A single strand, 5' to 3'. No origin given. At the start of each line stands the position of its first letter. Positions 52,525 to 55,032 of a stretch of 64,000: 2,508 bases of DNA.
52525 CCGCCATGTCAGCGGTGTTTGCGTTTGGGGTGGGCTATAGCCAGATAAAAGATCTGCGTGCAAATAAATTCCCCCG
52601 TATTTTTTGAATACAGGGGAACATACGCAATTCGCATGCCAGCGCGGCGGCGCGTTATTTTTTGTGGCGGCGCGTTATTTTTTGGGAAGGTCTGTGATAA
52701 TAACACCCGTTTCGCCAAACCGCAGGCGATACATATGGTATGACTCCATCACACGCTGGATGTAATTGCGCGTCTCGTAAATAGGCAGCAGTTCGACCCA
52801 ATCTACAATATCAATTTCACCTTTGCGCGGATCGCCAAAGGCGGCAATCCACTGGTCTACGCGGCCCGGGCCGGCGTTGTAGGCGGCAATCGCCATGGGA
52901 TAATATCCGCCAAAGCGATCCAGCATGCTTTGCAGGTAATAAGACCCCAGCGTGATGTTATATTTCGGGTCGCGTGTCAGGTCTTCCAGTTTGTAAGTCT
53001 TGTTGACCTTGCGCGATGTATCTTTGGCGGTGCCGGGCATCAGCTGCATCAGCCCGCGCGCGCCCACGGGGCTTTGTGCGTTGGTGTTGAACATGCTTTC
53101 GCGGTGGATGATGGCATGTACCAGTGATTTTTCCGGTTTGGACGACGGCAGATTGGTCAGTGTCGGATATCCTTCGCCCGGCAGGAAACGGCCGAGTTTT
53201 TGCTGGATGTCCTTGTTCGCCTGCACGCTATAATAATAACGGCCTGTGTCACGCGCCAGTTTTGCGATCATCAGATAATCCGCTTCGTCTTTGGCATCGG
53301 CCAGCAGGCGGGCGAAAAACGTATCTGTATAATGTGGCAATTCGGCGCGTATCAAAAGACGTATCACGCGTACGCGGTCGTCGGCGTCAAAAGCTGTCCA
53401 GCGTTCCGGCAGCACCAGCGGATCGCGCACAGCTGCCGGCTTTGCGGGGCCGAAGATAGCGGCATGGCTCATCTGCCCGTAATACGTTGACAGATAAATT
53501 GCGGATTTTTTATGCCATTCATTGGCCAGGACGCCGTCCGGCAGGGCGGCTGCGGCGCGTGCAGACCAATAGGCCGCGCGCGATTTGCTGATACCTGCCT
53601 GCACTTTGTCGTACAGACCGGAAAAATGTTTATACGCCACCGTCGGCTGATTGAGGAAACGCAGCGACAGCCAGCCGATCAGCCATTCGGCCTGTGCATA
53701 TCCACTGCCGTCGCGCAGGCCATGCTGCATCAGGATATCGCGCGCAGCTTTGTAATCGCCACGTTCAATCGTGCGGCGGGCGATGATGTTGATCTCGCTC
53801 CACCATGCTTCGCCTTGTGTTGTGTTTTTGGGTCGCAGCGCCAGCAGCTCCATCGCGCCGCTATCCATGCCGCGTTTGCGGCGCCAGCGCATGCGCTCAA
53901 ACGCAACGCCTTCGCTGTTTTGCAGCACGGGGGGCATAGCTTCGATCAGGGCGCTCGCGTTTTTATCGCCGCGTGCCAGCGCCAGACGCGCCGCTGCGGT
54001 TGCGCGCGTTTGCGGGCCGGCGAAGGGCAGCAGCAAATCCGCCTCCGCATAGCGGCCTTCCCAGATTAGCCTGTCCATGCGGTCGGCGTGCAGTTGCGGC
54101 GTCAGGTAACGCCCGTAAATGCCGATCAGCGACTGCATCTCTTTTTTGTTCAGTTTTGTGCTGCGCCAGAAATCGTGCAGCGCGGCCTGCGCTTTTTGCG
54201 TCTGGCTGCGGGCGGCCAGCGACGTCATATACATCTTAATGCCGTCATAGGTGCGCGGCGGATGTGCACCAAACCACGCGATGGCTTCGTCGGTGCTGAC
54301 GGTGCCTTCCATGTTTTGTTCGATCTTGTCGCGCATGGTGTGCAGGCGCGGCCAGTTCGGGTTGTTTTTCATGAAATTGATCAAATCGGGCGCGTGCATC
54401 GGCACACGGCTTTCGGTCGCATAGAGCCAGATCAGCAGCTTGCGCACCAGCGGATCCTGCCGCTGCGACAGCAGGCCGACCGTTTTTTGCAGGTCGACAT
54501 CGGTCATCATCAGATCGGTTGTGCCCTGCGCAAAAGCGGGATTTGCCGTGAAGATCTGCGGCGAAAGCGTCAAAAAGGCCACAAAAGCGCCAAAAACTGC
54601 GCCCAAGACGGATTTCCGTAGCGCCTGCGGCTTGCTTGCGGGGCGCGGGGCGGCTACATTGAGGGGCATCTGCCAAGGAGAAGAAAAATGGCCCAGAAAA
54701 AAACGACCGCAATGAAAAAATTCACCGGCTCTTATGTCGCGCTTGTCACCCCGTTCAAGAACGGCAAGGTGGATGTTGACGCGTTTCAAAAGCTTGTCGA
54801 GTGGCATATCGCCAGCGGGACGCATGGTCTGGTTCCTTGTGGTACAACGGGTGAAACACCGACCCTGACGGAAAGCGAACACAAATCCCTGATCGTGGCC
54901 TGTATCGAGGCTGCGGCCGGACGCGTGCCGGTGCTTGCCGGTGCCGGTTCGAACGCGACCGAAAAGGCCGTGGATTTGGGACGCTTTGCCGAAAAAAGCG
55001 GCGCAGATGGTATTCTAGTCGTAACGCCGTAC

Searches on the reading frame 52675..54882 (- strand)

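Call 72: search_protein_families(library=pfam, proteins=[window:52675-54882:-], max_evalue=0.00001)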
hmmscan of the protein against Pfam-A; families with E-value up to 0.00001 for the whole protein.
window:52675-54882:- (735 aa): 1 family
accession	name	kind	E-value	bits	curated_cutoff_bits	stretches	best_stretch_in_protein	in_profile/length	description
PF01464.25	SLT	-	1.9e-29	102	21.3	1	584-685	13-111/117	Transglycosylase SLT domain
